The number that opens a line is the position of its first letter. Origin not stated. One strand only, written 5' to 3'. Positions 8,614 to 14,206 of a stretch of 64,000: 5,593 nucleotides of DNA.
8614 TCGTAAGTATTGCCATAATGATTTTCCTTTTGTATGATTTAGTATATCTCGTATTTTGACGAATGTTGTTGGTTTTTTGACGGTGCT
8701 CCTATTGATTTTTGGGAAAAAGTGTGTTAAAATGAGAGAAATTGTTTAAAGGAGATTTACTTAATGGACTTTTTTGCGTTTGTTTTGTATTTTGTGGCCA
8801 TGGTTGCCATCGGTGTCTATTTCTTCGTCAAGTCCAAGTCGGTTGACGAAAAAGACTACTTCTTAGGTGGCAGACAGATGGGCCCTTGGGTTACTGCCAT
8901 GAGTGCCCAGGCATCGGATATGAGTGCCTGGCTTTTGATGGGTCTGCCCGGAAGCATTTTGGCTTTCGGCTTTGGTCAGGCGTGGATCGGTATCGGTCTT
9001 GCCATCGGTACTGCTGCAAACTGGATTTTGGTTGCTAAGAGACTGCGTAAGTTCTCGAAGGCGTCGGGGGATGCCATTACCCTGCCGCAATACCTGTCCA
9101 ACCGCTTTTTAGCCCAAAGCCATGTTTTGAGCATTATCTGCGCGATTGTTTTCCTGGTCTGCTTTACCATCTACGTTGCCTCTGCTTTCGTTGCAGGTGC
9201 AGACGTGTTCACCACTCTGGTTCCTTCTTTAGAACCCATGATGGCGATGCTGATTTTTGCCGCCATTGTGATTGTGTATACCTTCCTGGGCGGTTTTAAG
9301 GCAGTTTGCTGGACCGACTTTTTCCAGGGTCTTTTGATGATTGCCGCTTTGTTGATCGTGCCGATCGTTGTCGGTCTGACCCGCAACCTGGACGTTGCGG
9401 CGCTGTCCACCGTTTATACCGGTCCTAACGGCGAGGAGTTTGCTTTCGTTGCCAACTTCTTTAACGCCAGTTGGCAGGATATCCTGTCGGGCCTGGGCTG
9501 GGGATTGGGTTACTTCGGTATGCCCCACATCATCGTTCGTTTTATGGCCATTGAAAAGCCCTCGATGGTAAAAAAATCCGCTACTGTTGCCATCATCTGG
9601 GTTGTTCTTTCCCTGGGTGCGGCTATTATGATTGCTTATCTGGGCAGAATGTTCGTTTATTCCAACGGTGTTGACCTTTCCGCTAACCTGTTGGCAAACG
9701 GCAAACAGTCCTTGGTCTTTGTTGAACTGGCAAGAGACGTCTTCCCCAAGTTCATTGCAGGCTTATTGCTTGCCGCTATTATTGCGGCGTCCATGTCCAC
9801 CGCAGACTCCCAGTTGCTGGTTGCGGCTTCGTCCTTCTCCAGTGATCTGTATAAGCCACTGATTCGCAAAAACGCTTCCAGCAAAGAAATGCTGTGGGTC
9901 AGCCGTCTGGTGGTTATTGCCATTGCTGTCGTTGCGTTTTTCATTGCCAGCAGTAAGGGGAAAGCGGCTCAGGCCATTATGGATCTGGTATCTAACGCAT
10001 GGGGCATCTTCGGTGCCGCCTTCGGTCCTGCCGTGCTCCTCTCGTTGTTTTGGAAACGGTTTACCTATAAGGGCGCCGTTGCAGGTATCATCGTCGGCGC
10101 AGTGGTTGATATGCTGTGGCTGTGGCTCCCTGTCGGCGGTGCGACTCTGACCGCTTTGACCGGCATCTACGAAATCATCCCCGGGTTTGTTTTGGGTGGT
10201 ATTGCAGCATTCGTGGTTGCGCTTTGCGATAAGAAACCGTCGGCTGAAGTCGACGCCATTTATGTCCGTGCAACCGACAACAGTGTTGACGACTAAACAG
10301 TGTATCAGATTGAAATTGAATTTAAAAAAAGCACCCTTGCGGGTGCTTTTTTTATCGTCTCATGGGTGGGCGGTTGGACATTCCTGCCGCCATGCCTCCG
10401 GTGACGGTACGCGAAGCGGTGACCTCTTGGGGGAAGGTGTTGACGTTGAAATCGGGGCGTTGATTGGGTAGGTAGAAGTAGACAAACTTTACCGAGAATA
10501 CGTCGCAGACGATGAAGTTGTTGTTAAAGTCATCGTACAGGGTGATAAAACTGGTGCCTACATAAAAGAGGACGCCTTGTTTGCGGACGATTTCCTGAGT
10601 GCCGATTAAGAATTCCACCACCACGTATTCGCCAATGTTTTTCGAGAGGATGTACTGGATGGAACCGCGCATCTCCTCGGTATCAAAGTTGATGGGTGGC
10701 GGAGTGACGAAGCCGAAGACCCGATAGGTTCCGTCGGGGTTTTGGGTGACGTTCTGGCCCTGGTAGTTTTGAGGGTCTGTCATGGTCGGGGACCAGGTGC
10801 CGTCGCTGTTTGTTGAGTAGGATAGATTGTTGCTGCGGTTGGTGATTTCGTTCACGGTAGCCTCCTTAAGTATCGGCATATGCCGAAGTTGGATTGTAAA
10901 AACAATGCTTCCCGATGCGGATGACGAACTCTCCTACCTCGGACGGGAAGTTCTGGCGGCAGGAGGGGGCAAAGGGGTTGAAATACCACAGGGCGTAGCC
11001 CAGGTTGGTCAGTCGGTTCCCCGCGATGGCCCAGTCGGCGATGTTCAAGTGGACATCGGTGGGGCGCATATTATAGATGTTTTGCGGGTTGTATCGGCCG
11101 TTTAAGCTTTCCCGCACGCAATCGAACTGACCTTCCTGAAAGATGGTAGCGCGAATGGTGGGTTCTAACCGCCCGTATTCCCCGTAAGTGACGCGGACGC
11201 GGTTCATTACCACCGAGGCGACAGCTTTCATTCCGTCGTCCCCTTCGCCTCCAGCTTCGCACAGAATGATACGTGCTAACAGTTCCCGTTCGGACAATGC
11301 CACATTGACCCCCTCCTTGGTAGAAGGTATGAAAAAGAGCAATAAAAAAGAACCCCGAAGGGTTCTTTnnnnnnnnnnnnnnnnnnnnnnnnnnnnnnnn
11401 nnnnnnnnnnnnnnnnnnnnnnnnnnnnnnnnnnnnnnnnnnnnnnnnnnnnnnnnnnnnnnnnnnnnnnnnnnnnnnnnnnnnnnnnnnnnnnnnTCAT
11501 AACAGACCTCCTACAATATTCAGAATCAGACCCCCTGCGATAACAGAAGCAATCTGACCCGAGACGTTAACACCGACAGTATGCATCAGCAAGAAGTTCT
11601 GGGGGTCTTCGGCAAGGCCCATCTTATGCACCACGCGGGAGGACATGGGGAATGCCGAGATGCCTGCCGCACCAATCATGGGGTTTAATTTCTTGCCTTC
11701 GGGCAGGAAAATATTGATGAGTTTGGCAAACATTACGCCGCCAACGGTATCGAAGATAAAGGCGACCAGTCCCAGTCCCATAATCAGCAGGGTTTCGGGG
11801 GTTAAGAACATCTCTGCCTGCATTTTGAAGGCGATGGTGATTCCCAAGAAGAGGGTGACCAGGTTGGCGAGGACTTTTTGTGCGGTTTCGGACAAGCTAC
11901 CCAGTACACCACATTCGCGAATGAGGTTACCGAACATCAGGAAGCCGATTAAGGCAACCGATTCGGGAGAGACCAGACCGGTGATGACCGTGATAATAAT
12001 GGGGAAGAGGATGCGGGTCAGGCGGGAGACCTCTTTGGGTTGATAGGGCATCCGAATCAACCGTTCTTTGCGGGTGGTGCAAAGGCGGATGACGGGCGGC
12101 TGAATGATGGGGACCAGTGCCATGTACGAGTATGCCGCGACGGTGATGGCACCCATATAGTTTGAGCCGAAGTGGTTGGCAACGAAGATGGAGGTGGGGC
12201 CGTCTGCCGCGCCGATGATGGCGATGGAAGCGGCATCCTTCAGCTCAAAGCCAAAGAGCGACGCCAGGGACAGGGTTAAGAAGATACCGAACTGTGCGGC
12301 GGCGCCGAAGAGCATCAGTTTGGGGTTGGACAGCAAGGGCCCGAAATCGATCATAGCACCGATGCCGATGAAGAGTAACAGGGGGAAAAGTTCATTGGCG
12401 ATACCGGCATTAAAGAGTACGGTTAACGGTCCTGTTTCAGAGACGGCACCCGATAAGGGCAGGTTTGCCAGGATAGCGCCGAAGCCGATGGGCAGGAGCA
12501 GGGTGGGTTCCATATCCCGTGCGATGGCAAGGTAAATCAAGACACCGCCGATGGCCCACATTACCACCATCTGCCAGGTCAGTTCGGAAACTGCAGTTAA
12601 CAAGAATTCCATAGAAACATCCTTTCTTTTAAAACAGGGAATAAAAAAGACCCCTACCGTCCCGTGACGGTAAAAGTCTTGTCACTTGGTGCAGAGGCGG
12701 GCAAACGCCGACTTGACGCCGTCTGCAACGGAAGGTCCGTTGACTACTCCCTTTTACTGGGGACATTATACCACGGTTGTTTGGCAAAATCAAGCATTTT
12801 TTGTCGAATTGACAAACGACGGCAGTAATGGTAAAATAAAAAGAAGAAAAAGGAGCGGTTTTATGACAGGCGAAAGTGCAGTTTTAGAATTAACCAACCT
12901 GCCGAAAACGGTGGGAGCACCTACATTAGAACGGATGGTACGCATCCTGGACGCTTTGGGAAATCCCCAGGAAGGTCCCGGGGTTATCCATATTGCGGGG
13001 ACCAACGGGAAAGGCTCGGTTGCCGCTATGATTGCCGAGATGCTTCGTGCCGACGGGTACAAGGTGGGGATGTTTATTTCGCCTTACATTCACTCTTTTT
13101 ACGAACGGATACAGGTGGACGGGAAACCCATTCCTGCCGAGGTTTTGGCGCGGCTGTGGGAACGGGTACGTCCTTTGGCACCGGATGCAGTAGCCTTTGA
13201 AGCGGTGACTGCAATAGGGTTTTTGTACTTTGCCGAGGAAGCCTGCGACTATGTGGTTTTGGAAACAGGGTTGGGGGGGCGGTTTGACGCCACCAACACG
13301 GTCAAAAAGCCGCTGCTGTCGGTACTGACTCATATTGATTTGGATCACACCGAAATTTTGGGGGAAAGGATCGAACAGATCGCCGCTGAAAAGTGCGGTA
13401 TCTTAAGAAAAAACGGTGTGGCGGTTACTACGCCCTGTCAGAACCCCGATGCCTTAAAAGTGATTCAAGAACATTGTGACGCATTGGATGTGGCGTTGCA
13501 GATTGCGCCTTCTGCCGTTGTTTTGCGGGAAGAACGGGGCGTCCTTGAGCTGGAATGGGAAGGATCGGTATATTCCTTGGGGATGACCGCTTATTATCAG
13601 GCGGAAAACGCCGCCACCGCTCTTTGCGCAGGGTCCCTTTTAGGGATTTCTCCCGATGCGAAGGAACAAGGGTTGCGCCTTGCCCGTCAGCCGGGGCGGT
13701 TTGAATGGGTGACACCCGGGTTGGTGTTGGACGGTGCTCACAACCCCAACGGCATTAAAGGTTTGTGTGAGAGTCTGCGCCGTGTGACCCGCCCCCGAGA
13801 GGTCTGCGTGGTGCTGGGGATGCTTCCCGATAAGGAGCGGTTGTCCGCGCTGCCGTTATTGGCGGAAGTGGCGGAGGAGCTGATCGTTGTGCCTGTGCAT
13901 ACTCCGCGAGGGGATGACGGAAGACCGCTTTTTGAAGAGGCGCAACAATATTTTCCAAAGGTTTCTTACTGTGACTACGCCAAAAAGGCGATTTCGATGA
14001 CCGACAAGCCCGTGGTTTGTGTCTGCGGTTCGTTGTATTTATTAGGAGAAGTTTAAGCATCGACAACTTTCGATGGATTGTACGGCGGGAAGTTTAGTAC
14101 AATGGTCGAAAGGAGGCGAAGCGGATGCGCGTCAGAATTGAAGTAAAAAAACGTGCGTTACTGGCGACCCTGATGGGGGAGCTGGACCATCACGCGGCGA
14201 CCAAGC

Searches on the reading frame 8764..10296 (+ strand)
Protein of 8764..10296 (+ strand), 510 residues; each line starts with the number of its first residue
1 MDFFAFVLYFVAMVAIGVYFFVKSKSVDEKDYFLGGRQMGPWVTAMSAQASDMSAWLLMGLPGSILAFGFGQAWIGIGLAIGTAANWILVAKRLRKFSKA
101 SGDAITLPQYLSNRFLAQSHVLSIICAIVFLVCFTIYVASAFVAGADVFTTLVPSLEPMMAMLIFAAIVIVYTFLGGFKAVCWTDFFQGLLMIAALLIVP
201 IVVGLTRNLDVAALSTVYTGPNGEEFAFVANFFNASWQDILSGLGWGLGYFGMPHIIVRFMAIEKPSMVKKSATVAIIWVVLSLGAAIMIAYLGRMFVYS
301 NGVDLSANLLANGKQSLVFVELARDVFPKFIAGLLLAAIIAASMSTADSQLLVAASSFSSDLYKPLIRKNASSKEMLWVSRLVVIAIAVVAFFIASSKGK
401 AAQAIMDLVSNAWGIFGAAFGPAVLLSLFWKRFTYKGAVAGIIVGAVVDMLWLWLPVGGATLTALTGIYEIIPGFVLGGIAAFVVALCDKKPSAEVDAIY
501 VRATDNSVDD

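Call 60: search_protein_families(library=pfam, proteins=[window:8764-10296:+], max_evalue=0.00001)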
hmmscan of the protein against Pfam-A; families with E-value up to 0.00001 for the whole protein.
window:8764-10296:+ (510 aa): 1 family
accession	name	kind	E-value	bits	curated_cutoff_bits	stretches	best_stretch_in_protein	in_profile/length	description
PF00474.23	SSF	-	5.1e-92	309.3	22.8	1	32-445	1-406/406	Sodium:solute symporter family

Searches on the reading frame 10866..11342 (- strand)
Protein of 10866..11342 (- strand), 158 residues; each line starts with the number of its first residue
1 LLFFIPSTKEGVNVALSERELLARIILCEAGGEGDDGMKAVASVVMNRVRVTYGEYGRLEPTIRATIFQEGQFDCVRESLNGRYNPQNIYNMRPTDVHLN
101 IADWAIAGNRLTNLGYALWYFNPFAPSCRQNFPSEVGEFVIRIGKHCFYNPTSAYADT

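Call 60: search_protein_families(library=pfam, proteins=[window:10866-11342:-], max_evalue=0.00001)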
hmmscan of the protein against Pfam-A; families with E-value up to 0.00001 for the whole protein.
window:10866-11342:- (158 aa): 1 family
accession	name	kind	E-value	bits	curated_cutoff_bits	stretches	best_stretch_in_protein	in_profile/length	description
PF07486.17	Hydrolase_2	-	1.8e-20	73.9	27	1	32-149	1-100/100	Cell Wall Hydrolase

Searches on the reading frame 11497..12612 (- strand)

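Call 60: search_protein_families(library=pfam, proteins=[window:11497-12612:-], max_evalue=0.00001)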
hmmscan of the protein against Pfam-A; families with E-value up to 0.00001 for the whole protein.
window:11497-12612:- (371 aa): 1 family
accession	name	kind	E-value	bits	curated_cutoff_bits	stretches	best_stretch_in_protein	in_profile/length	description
PF03977.18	OAD_beta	-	1e-150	502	31.6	1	15-366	2-348/349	Na+-transporting oxaloacetate decarboxylase beta subunit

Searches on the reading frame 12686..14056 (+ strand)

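Call 60: search_protein_families(library=pfam, proteins=[window:12686-14056:+], max_evalue=0.00001)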
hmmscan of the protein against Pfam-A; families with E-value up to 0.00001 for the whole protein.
window:12686-14056:+ (456 aa): 2 families
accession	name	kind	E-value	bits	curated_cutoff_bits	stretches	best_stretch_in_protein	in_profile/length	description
PF02875.26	Mur_ligase_C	-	5.1e-13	50.4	28.4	1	337-449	1-126/127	Mur ligase, glutamate ligase domain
PF08245.18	Mur_ligase_M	-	1.4e-09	38.6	24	1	103-315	1-199/200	Mur ligase middle domain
